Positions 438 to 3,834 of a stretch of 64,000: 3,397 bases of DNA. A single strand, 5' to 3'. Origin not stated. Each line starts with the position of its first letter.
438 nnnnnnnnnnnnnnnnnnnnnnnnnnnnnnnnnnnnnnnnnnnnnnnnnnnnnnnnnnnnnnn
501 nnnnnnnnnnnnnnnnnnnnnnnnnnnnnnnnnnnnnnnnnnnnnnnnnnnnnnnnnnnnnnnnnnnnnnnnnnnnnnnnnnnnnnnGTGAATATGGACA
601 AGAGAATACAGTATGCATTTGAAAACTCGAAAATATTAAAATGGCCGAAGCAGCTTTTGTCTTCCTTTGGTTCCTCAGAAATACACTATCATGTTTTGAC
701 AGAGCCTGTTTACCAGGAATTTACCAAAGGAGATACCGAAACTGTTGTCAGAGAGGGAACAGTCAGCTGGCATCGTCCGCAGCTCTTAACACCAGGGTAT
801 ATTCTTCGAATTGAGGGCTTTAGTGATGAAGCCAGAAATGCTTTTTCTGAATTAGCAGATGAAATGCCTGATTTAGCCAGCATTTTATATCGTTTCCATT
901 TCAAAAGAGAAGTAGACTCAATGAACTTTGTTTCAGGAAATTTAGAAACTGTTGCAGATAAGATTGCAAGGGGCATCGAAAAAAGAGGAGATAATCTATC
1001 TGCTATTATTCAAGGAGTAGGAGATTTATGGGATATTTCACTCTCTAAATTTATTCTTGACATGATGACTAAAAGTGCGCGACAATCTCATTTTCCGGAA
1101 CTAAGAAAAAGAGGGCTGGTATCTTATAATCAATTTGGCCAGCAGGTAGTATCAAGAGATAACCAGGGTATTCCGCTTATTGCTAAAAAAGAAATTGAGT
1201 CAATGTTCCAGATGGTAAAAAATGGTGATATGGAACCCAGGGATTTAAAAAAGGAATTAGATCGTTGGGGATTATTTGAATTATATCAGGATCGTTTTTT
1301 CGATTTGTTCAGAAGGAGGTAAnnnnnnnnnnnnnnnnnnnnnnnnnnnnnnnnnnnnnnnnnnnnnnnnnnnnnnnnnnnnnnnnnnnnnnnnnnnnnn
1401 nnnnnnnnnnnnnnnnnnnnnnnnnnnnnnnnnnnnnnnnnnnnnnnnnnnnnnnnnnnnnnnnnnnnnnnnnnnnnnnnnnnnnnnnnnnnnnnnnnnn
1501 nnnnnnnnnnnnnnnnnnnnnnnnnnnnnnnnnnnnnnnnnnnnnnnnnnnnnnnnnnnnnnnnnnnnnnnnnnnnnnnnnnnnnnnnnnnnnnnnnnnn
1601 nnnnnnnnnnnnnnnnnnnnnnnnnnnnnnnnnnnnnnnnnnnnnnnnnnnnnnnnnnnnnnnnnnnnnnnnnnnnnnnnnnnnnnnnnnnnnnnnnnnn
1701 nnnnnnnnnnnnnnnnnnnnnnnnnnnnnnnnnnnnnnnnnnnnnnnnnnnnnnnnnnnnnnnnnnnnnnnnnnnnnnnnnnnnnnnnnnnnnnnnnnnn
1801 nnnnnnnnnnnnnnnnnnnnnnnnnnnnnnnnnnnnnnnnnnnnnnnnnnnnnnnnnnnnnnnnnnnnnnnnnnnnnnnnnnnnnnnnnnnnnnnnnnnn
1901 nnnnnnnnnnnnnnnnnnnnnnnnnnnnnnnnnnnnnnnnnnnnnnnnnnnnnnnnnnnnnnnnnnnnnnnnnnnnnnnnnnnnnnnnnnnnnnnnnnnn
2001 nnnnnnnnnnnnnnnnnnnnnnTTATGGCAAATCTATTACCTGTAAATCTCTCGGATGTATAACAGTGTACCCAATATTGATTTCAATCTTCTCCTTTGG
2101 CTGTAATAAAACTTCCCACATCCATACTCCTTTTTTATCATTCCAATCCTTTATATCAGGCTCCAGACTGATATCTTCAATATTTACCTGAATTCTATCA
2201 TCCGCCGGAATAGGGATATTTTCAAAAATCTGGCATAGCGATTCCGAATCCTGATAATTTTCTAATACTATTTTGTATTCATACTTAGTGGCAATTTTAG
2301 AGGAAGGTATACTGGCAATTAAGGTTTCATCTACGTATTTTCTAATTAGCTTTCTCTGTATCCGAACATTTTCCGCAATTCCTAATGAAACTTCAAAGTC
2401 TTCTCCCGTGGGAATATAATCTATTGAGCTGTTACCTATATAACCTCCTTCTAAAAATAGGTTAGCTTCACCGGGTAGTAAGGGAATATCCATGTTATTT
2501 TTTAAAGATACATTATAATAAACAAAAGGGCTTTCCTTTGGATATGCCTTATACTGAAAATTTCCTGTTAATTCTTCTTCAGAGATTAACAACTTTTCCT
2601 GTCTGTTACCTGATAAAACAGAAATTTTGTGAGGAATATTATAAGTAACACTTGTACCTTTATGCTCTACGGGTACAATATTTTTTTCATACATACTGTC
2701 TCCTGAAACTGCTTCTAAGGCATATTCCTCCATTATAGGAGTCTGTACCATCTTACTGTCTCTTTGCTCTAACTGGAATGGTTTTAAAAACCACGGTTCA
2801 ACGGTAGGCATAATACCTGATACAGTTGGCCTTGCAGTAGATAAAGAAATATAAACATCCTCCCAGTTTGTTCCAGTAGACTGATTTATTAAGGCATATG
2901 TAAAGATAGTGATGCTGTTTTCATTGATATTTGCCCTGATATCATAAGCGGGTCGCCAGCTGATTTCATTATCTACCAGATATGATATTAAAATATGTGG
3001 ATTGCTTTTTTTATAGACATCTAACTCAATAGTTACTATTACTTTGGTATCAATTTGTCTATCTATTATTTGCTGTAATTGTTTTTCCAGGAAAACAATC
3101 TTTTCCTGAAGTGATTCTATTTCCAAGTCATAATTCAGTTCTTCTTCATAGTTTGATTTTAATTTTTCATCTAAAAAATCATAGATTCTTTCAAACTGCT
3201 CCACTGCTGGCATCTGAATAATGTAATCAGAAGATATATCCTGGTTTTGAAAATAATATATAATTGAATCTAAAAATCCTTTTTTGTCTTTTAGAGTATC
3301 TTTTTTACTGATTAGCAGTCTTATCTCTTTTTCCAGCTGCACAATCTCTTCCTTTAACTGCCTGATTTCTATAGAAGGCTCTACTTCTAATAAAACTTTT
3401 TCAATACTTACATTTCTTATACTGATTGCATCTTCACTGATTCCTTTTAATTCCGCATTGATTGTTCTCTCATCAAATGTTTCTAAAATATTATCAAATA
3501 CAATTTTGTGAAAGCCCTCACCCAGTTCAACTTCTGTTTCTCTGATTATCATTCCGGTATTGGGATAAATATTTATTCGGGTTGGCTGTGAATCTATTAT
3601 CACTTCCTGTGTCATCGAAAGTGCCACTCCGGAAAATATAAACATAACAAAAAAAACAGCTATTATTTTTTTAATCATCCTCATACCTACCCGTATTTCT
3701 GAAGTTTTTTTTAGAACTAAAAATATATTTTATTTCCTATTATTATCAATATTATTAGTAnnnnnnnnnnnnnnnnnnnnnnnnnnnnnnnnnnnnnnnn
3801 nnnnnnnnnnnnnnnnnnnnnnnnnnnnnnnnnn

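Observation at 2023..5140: Predicted operon: small secreted protein, MBL-fold hydrolase, large secreted DUF4139-like protein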

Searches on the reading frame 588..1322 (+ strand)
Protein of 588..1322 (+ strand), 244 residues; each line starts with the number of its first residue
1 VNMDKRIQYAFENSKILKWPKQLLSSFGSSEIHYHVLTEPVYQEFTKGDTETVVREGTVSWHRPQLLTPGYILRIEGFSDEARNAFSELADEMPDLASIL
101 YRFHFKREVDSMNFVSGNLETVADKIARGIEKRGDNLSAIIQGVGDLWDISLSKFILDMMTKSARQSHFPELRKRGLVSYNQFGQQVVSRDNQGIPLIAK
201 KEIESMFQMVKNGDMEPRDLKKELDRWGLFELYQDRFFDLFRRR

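Call 3: search_protein_families(library=pfam, proteins=[window:588-1322:+], max_evalue=0.01)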
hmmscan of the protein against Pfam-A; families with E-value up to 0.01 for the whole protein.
window:588-1322:+ (244 aa): 0 families

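Call 4: search_protein_families(library=ncbifam, proteins=[window:588-1322:+], max_evalue=0.01)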
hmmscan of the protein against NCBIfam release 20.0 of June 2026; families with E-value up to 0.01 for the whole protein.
window:588-1322:+ (244 aa): 0 families

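Call 73: search_solved_structures(query=window:588-1322:+, max_evalue=1)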
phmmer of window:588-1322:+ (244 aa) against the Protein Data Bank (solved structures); distinct sequences matched with E-value up to 1: 0.

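Call 76: search_protein_families(library=padloc, proteins=[window:588-1322:+], max_evalue=0.01)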
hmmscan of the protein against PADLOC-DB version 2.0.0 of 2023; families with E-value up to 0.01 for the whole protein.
window:588-1322:+ (244 aa): 0 families

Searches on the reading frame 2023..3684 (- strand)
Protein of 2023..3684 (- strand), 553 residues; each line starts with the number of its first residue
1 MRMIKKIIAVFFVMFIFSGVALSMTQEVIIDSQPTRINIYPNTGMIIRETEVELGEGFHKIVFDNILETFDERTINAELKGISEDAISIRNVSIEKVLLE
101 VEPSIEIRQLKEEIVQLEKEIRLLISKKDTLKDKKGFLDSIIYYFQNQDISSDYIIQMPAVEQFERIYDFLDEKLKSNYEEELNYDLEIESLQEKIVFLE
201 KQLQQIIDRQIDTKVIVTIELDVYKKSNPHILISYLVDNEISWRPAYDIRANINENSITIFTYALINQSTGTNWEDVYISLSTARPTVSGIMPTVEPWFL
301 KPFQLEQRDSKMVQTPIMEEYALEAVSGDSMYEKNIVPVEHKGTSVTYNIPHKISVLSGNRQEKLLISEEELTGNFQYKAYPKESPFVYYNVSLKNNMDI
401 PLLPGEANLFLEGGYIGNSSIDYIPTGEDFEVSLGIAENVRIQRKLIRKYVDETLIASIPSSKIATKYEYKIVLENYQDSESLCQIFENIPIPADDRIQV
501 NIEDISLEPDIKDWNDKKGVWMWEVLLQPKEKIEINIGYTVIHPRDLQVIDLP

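Call 3: search_protein_families(library=pfam, proteins=[window:2023-3684:-], max_evalue=0.01)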
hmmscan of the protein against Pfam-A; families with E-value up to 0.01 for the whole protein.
window:2023-3684:- (553 aa): 2 families
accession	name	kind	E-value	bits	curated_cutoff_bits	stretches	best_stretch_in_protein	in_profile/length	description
PF13598.12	DUF4139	-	2.6e-39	135.5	31.8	1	233-545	3-205/205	Domain of unknown function (DUF4139)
PF13600.11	DUF4140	-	4.9e-12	46.6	27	1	38-138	2-98/98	N-terminal domain of unknown function (DUF4140)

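Call 4: search_protein_families(library=ncbifam, proteins=[window:2023-3684:-], max_evalue=0.01)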
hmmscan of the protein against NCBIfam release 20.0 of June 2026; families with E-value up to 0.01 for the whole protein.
window:2023-3684:- (553 aa): 1 family
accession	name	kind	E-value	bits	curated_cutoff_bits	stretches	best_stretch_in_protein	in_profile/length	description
TIGR02231.1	TIGR02231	subfamily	2.3e-83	280.7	112.6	1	37-549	5-523/524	mucoidy inhibitor MuiA family protein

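Call 19: search_solved_structures(query=window:2023-3684:-, max_evalue=1)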
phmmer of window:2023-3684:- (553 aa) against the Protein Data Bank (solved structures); distinct sequences matched with E-value up to 1: 1.
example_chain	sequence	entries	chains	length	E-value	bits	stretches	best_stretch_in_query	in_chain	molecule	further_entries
28op_U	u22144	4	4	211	0.25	13.1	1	96-155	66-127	Centromere protein U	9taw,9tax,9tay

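Call 22: find_homologous_proteins(query=window:2023-3684:-, max_evalue=0.00001)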
Query window:2023-3684:- (553 aa): 111 proteins with E <= 0.00001 among 8000 candidates.
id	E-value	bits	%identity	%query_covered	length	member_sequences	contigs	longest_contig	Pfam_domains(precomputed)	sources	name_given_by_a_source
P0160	0.0e+0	1198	99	100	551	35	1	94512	PF13598.13,PF13600.12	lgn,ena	-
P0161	1.5e-239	814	65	100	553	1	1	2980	PF13598.13,PF13600.12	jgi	-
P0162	7.8e-209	713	58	100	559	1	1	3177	PF13598.13,PF13600.12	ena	-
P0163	2.2e-208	711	58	100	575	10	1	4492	PF13598.13,PF13600.12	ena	-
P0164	2.3e-208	711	57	100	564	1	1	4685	PF13598.13,PF13600.12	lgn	-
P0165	1.2e-205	702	57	100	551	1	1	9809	PF13598.13,PF13600.12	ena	-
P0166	2.0e-203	695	56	100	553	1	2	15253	PF13598.13,PF13600.12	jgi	-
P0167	2.7e-203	694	56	100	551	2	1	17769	PF13598.13,PF13600.12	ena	-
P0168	3.0e-201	688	55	98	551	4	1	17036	PF13598.13,PF13600.12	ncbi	-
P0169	1.5e-200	685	54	100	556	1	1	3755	PF13598.13,PF13600.12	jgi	jgi:uncharacterized protein (TIGR02231 family)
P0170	5.8e-200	683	54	100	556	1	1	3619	PF13598.13,PF13600.12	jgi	jgi:uncharacterized protein (TIGR02231 family)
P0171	6.2e-200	683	54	100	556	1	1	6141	PF13598.13,PF13600.12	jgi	-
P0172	1.3e-199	682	55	100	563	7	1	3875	PF13598.13,PF13600.12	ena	-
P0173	4.8e-199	680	56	100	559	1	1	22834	PF13598.13,PF13600.12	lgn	-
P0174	2.1e-196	672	54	100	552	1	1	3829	PF13598.13,PF13600.12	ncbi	-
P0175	3.6e-196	671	54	100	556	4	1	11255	PF13598.13,PF13600.12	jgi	jgi:uncharacterized protein (TIGR02231 family)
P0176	1.1e-195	669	54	100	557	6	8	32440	PF13598.13,PF13600.12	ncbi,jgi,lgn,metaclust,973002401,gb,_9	jgi:uncharacterized protein (TIGR02231 family)|metaclust:\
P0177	1.7e-193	662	54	100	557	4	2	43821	PF13598.13,PF13600.12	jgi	jgi:uncharacterized protein (TIGR02231 family)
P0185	2.3e-182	625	50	100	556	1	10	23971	PF13598.13,PF13600.12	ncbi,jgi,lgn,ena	jgi:uncharacterized protein (TIGR02231 family)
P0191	2.1e-107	378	35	99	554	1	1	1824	PF13598.13,PF13600.12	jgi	jgi:uncharacterized protein (TIGR02231 family)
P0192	1.6e-105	372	36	96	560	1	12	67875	PF13598.13,PF13600.12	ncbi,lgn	ncbi:MAG: mucoidy inhibitor MuiA family protein [Candidatus Omnitrophota bacterium]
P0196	2.2e-54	203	26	95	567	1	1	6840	PF13598.13,PF13600.12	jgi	jgi:uncharacterized protein (TIGR02231 family)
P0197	8.0e-53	198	27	99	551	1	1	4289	PF13598.13,PF13600.12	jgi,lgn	jgi:uncharacterized protein (TIGR02231 family)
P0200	1.7e-47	180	28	99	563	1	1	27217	PF13598.13,PF13600.12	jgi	jgi:uncharacterized protein (TIGR02231 family)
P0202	2.4e-46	177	28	99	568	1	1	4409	PF13598.13,PF13600.12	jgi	jgi:uncharacterized protein (TIGR02231 family)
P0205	1.5e-43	167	24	95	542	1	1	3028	PF13598.13,PF13600.12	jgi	jgi:uncharacterized protein (TIGR02231 family)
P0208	1.2e-42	164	26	95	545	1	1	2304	PF13598.13,PF13600.12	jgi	jgi:uncharacterized protein (TIGR02231 family)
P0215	7.4e-34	135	22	95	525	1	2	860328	PF13598.13,PF13600.12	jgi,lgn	jgi:uncharacterized protein (TIGR02231 family)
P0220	1.4e-29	121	24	97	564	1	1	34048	PF13598.13,PF13600.12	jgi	jgi:uncharacterized protein (TIGR02231 family)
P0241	1.2e-25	108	22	92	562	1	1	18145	PF13598.13,PF13600.12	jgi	jgi:uncharacterized protein (TIGR02231 family)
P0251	8.4e-22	96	21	94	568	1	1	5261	PF13598.13,PF13600.12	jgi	jgi:uncharacterized protein (TIGR02231 family)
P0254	6.8e-21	93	19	99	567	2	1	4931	PF13598.13,PF13600.12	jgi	jgi:uncharacterized protein (TIGR02231 family)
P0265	3.5e-19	87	22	65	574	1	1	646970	PF13598.13,PF13600.12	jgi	jgi:uncharacterized protein (TIGR02231 family)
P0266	9.4e-19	86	20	98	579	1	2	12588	PF13598.13,PF13600.12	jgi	jgi:uncharacterized protein (TIGR02231 family)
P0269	2.3e-14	71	23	54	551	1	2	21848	PF13598.13,PF13600.12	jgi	jgi:uncharacterized protein (TIGR02231 family)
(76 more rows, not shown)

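Call 50: predict_structure(alignment_id=A2)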
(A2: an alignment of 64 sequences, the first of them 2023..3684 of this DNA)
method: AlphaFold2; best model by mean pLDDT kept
length: 553 residues; sequences in the alignment: 64
mean_pLDDT: 84.5   pTM: 0.65
mean pLDDT of the five models: 84.5, 83.0, 82.8, 82.8, 81.0
residues with pLDDT >= 90: 338; 70-90: 121; 50-70: 54; < 50: 40
segments of 3 or more residues with pLDDT < 50: 151-155, 305-334
pLDDT, mean of each block of 10 residues (from residue 1): 60 58 75 93 94 92 91 92 88 86 76 96 95 89 71 52 80 90 95 96 78 88 92 94 96 94 95 93 72 68 50 40 33 58 82 91 94 95 94 93 95 93 94 93 95 73 91 96 95 90 94 91 97 96 88 72
secondary structure, 60 per line:
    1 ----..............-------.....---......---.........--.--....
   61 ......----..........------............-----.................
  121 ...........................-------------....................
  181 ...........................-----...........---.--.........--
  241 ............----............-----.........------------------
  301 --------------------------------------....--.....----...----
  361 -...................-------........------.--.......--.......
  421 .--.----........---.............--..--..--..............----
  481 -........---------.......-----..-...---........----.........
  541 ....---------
elements in order: H5-18 E26-30 E34-39 E43-51 E57-66 E71-80 E87-98 H104-147 H161-207 E213-223 E230-238 E241-252 E257-268 E274-282 E339-342 E345-349 E354-356 E362-380 E388-395 E405-411 E414-421 E429-436 E440-452 E463-476 E482-489 E499-505 E520-527 E532-544

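Call 52: find_related_loci(query=A3, collection=metagenome_contigs, flank=6000)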
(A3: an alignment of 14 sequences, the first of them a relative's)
Query A3 (560 aa) in metagenome_contigs; peptide patterns used: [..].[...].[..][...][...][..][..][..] (x = any residue, [..] = any of these).
486 stretches matched a pattern; 344 encode a relative of the query (tblastn E <= 1e-3); the best 80 are kept; 80 distinct loci.
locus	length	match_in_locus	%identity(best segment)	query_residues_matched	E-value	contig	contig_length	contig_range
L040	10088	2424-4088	72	9-560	0e+0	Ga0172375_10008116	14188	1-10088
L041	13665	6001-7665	72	9-560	0e+0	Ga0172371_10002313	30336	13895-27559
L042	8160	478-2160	71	1-560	0e+0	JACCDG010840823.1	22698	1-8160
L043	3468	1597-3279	71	1-560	0e+0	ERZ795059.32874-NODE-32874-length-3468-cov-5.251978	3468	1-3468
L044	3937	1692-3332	71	11-560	0e+0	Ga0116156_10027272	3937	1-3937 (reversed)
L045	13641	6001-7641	71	11-560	0e+0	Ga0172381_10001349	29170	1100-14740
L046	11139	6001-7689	65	5-560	0e+0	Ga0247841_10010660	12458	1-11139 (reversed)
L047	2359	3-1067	100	206-560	0e+0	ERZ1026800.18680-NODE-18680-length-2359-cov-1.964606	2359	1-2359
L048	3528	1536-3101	59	34-560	0e+0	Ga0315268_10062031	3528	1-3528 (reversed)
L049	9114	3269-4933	55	8-560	0e+0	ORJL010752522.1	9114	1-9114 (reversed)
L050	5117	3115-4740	55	8-560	0e+0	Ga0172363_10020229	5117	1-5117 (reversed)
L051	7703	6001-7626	55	10-560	0e+0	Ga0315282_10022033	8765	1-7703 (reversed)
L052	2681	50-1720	56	2-560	0e+0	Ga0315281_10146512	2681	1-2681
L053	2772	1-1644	56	7-560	0e+0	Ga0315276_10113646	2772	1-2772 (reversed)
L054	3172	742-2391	56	9-560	0e+0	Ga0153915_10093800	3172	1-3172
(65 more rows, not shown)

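Call 65: fold_search(model_id=the predicted structure, library=pdb)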
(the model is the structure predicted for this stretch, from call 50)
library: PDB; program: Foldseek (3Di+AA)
matches with E <= 10: 544; with E <= 0.001: 0
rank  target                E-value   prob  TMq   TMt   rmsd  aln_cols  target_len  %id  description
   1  8xfg_A                2.3e-03  0.54  0.15  0.12  15.8       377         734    7  Cryo-EM structure of integrin ITGAV, ITGB3 and CYCLO (RGDFK) complex, conformation 1 (released 2024-12-18)
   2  8agb_E                5.5e-03  0.23  0.12  0.14  29.7       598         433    7  Structure of yeast oligosaccharylransferase complex with lipid-linked oligosaccharide bound (released 2022-12-07)
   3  6s7t_E                1.9e-02  0.57  0.15  0.18  20.2       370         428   10  Cryo-EM structure of human oligosaccharyltransferase complex OST-B (released 2019-12-18)
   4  2yd0_A                2.2e-02  0.44  0.12  0.08  20.4       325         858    7  Crystal structure of the soluble domain of human endoplasmic reticulum aminopeptidase 1 ERAP1 (released 2011-04-13)
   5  6ezn_A                2.2e-02  0.13  0.10  0.12  29.9       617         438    6  Cryo-EM structure of the yeast oligosaccharyltransferase (OST) complex (released 2018-01-17)
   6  6m8p_A                3.7e-02  0.30  0.11  0.08  23.8       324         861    8  Human ERAP1 bound to phosphinic pseudotripeptide inhibitor DG013 (released 2019-12-18)
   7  6ryf_A                4.1e-02  0.35  0.12  0.08  20.3       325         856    7  High-resolution crystal structure of ERAP1 in complex with 15mer phosphinic peptide (released 2019-12-18)
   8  4kx7_A                4.8e-02  0.20  0.10  0.07  23.2       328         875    9  Crystal structure of human aminopeptidase A (released 2013-07-31)
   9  3mdj_C                5.1e-02  0.35  0.12  0.09  21.0       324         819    6  ER Aminopeptidase, ERAP1, Bound to the Zinc Aminopeptidase Inhibitor, Bestatin (released 2011-03-30)
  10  6s7o_E                5.1e-02  0.33  0.14  0.14  20.4       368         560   12  Cryo-EM structure of human oligosaccharyltransferase complex OST-A (released 2019-12-18)
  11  5nik_D                5.6e-02  0.47  0.18  0.26  20.1       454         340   10  Structure of the MacAB-TolC ABC-type tripartite multidrug efflux pump (released 2017-05-24)
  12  5j6s_B                7.0e-02  0.20  0.11  0.07  24.7       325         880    6  Crystal structure of Endoplasmic Reticulum Aminopeptidase 2 (ERAP2) in complex with a hydroxamic derivative ligand (released 2017-03-15)
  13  9daz_A                7.0e-02  0.18  0.10  0.06  20.2       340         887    7  Molecular basis of pathogenicity of the recently emerged FCoV-23 coronavirus. Complex of fAPN with FCoV-23 RBD (released 2025-07-09)
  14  3mdj_B                7.7e-02  0.30  0.12  0.09  20.1       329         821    6  ER Aminopeptidase, ERAP1, Bound to the Zinc Aminopeptidase Inhibitor, Bestatin (released 2011-03-30)
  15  9gke                  7.7e-02  0.30  0.12  0.08  19.3       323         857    5  ERAP1 in complex with 1-[2-(2-oxo-5-phenyl-2,3-dihydro-1,3-benzothiazol-3-yl)acetamido]cyclohexane-1-carboxylic acid (released 2025-01-22)
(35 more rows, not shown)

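Call 76: search_protein_families(library=padloc, proteins=[window:2023-3684:-], max_evalue=0.01)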
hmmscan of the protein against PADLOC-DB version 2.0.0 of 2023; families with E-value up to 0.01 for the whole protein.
window:2023-3684:- (553 aa): 0 families
